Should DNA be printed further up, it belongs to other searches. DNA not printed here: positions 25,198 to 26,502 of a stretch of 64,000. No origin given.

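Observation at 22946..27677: Four-gene cassette of classical-AAA proteins: two intact ATPases flanking two membrane-anchored, lid-less pseudo-ATPases, with no recognisable effector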

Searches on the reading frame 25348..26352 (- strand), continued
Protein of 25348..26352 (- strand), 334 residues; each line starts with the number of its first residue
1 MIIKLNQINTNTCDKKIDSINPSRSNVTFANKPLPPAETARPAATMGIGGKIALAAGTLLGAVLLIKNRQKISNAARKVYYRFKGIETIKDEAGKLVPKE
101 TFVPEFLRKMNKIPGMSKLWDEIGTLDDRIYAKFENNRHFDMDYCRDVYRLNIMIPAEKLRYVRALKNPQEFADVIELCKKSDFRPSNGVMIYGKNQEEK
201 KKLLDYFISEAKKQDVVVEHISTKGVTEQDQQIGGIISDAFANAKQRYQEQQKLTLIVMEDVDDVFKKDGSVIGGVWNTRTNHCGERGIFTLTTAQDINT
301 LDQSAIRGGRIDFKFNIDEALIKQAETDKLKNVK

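Call 91: fold_search(model_id=the predicted structure, library=pdb)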
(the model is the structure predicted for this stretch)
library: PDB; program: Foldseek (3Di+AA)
matches with E <= 10: 1677; with E <= 0.001: 611
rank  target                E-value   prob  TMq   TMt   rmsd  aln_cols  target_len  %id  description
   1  7pxc_A                9.3e-07  1.00  0.34  0.25   6.7       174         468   20  Substrate-engaged mycobacterial Proteasome-associated ATPase in complex with open-gate 20S CP - composite map (state A (released 2022-01-19)
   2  7px9_A                1.1e-06  1.00  0.34  0.26   5.6       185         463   17  Substrate-engaged mycobacterial Proteasome-associated ATPase - focused 3D refinement (state A) (released 2022-01-19)
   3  8ua0_A                1.3e-06  1.00  0.29  0.19   6.2       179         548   16  Cdc48-Shp1 unfolding native substrate, Class 8 (released 2024-11-06)
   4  7pxd_A                1.6e-06  1.00  0.29  0.22   7.9       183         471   19  Substrate-engaged mycobacterial Proteasome-associated ATPase in complex with open-gate 20S CP - composite map (state B (released 2022-01-19)
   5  7pxc_C                1.8e-06  1.00  0.31  0.23   7.4       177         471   18  Substrate-engaged mycobacterial Proteasome-associated ATPase in complex with open-gate 20S CP - composite map (state A (released 2022-01-19)
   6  8u9c_F                2.1e-06  1.00  0.29  0.21   5.9       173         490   17  Cdc48-Shp1 unfolding native substrate, Class 5 (released 2024-11-06)
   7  8uaa_F                3.1e-06  1.00  0.29  0.22  18.3       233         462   13  Cdc48-Shp1 unfolding native substrate, Class 3 (released 2024-11-06)
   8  7z11_B                3.3e-06  1.00  0.28  0.14  17.0       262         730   12  Structure of substrate bound DRG1 (AFG2) (released 2022-09-21)
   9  8rhn_K                3.7e-06  1.00  0.37  0.24   4.9       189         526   17  Structure of the 55LCC ATPase complex (released 2024-03-27)
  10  7px9_B                3.7e-06  1.00  0.32  0.24   6.8       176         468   16  Substrate-engaged mycobacterial Proteasome-associated ATPase - focused 3D refinement (state A) (released 2022-01-19)
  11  8u8i_E                3.7e-06  1.00  0.31  0.22  15.2       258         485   16  Cdc48-Shp1 unfolding native substrate, Class 4 (released 2024-11-06)
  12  8u9q_F                4.1e-06  1.00  0.30  0.21   5.8       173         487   17  Cdc48-Shp1 unfolding native substrate, Class 6 (released 2024-11-06)
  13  7swl_D                4.6e-06  1.00  0.36  0.23   4.9       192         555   17  CryoEM structure of the N-terminal-deleted Rix7 AAA-ATPase (released 2022-03-02)
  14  8u9z_F                4.6e-06  1.00  0.30  0.21   7.0       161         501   17  Cdc48-Shp1 unfolding native substrate, Class 7 (released 2024-11-06)
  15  7px9_C                4.9e-06  1.00  0.31  0.23   7.3       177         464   18  Substrate-engaged mycobacterial Proteasome-associated ATPase - focused 3D refinement (state A) (released 2022-01-19)
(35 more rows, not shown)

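Call 94: find_related_loci(query=A1, collection=viral_contigs, flank=10000)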
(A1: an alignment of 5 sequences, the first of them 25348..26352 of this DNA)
Query A1 (334 aa) in viral_contigs; peptide patterns used: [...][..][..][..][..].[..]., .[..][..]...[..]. (x = any residue, [..] = any of these).
83 stretches matched a pattern, but none encodes a relative of the query by tblastn (E <= 1e-3).
